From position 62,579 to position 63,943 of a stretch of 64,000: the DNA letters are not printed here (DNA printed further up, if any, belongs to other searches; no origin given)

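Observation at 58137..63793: Translationally coupled operon: secreted C45 Ntn-peptidase > cytoplasmic GH84-GNAT fusion > orphan PTS EIIC > G1P-dehydrogenase-like enzyme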

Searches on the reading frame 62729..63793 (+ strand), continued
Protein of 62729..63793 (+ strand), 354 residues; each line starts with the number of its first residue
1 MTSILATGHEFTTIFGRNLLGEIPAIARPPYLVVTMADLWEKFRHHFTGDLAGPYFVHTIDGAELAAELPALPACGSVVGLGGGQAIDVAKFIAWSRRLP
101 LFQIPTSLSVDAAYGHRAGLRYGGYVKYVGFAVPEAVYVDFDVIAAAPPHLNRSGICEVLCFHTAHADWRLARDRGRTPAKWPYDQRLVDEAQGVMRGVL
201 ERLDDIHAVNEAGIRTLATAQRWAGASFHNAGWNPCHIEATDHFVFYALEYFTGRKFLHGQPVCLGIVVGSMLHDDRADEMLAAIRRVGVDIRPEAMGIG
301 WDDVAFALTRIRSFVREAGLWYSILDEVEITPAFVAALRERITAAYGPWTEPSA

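Call 78: find_encoding_contigs(protein=P0289, flank=7000, max_places=1)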
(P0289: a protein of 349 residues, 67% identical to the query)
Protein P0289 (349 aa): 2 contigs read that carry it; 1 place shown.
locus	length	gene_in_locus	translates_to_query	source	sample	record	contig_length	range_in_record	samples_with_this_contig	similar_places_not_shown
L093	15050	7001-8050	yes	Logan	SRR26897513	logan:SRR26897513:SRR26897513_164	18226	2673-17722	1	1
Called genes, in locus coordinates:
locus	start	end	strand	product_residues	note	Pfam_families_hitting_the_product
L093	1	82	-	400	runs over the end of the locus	PF00067:p450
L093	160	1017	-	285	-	PF01261:AP_endonuc_2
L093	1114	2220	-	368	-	PF01321:Creatinase_N, PF00557:Peptidase_M24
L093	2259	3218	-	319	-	PF02423:OCD_Mu_crystall, PF01488:Shikimate_DH (weak)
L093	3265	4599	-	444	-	PF01946:Thi4 (weak), PF00890:FAD_binding_2 (faint), PF01266:DAO, PF07992:Pyr_redox_2 (faint), PF12831:FAD_oxidored (weak), PF13450:NAD_binding_8 (faint)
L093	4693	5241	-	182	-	PF01625:PMSR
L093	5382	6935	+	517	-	PF04244:DPRP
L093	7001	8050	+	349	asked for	PF00465:Fe-ADH (weak), PF13685:Fe-ADH_2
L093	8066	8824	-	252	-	PF00106:adh_short, PF08659:KR, PF13561:adh_short_C2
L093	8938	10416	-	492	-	PF00370:FGGY_N, PF02782:FGGY_C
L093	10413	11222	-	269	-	PF00290:Trp_syntA, PF00977:His_biosynth (weak)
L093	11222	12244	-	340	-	PF02653:BPD_transp_2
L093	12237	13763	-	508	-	PF00005:ABC_tran, PF02463:SMC_N (faint), PF13304:AAA_21 (faint), PF00005:ABC_tran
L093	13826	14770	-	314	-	PF00532:Peripla_BP_1 (faint), PF13407:Peripla_BP_4, PF13377:Peripla_BP_3 (weak)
